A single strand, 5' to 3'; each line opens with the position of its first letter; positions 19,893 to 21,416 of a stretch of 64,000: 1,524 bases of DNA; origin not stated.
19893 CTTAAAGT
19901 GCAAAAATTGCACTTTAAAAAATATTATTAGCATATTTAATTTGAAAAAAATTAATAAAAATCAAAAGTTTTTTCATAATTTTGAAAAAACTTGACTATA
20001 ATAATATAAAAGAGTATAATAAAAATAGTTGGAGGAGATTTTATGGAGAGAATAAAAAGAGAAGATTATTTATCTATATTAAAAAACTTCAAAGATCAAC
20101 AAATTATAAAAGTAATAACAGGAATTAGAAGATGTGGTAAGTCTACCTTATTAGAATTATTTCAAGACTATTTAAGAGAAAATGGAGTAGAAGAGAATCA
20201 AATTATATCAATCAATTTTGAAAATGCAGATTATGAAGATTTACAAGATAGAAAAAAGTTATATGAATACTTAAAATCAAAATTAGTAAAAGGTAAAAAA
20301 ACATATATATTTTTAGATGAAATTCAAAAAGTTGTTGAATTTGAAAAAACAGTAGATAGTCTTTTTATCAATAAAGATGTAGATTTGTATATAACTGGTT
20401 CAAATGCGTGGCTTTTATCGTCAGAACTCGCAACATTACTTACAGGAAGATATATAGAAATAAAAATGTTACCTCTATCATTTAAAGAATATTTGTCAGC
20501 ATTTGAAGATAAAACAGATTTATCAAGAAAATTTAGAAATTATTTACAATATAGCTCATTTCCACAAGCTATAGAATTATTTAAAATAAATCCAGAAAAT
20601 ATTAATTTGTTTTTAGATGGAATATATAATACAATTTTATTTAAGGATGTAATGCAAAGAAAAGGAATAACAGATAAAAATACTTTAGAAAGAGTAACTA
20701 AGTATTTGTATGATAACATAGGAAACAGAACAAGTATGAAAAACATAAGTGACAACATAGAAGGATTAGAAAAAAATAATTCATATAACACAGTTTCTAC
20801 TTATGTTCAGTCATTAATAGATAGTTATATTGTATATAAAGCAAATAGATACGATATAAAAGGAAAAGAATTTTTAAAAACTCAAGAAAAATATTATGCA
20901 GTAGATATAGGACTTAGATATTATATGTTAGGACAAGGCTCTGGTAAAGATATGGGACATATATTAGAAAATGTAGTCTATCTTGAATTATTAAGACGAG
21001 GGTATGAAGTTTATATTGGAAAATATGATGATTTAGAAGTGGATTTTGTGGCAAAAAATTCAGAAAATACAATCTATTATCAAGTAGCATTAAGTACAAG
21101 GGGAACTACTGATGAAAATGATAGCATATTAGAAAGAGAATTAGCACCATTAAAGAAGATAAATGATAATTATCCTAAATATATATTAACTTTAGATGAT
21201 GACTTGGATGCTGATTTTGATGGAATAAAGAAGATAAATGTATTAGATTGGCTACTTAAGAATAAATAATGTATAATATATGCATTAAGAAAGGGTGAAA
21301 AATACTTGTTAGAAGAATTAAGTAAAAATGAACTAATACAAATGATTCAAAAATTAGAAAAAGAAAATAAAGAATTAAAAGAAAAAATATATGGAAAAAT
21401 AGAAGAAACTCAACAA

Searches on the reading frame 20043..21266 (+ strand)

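Call 53: search_protein_families(library=pfam, proteins=[window:20043-21266:+], max_evalue=0.001)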
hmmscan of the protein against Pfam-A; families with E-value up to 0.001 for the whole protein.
window:20043-21266:+ (408 aa): 2 families
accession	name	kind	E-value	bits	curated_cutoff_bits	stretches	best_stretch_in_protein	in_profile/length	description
PF13173.12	AAA_14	-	5.3e-35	120.7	27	1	22-151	4-129/129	AAA domain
PF13635.12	DUF4143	-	3.1e-20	73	28.1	1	201-348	2-157/160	Domain of unknown function (DUF4143)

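Call 54: search_protein_families(library=padloc, proteins=[window:20043-21266:+], max_evalue=0.001)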
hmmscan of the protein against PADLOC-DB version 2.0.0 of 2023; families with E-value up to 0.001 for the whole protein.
window:20043-21266:+ (408 aa): 8 families
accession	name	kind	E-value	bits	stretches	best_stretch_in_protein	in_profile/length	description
PDLC04787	PDC-S01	-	1.7e-151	502.8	1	2-406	9-408/412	-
PDLC04789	PDC-S01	-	4.5e-40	135.8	1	4-351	2-341/375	-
PDLC04791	PDC-S01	-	6.2e-24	82.4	1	5-349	3-350/395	-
PDLC04790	PDC-S01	-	3.9e-20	70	1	11-343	19-359/422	-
PDLC04786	PDC-S01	-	6.7e-18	62.7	2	24-176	24-178/439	-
PDLC04792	PDC-S01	-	5.9e-13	46.2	1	13-168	10-169/452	-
PDLC04788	PDC-S01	-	1.2e-10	38.9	1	13-297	10-312/448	-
PDLC04603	PDC-M37A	-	1.1e-07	29.8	1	40-105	2-65/319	-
